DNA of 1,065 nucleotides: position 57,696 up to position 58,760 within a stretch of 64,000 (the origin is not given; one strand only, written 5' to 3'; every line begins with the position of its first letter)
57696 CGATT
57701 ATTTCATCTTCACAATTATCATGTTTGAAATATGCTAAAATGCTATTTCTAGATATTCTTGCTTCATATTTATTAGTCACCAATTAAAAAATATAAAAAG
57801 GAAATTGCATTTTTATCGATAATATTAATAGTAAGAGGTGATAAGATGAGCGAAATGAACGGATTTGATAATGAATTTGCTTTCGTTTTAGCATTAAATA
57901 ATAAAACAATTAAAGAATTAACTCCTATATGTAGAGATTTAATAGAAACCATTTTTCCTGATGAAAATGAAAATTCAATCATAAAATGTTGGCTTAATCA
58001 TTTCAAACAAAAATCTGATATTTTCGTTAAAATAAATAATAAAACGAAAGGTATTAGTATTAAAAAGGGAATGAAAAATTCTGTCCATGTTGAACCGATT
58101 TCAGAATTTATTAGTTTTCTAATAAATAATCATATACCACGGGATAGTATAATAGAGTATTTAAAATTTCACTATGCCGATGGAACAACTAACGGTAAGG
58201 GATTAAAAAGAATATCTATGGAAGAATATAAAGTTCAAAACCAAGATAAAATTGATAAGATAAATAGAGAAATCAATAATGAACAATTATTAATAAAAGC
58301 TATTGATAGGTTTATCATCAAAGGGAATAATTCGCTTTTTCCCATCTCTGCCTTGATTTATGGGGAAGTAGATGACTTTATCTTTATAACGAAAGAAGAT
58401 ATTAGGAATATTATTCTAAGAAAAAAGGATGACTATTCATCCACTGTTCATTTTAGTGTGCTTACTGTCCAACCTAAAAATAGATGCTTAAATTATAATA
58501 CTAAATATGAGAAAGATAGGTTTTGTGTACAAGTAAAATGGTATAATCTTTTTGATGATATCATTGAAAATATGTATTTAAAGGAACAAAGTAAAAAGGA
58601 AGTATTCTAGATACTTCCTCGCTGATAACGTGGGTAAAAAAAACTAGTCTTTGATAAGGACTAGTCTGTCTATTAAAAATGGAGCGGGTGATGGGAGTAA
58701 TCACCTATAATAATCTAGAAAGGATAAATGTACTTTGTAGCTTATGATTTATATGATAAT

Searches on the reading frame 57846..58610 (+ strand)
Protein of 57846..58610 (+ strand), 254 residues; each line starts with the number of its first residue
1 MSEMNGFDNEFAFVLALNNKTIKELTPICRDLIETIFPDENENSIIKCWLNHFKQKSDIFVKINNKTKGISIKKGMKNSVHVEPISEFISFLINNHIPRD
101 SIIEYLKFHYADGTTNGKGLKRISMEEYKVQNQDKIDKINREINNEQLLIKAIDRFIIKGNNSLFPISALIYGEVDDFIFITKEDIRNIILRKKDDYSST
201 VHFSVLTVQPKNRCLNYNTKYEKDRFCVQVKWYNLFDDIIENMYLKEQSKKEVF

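Call 45: search_protein_families(library=ncbifam, max_evalue=1e-10, proteins=[window:57846-58610:+])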
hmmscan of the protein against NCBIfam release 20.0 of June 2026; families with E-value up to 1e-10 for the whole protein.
window:57846-58610:+ (254 aa): 0 families

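Call 46: search_protein_families(library=pfam, max_evalue=0.00001, proteins=[window:57846-58610:+])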
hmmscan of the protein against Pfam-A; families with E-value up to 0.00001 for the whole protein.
window:57846-58610:+ (254 aa): 0 families

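Call 86: search_protein_families(library=padloc, max_evalue=0.001, proteins=[window:57846-58610:+])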
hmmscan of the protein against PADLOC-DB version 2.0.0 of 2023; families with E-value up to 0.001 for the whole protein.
window:57846-58610:+ (254 aa): 1 family
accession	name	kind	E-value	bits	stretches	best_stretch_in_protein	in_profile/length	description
PDLC03402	REase_II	-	2.7e-14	50.8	1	3-252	9-267/527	Type II restriction enzyme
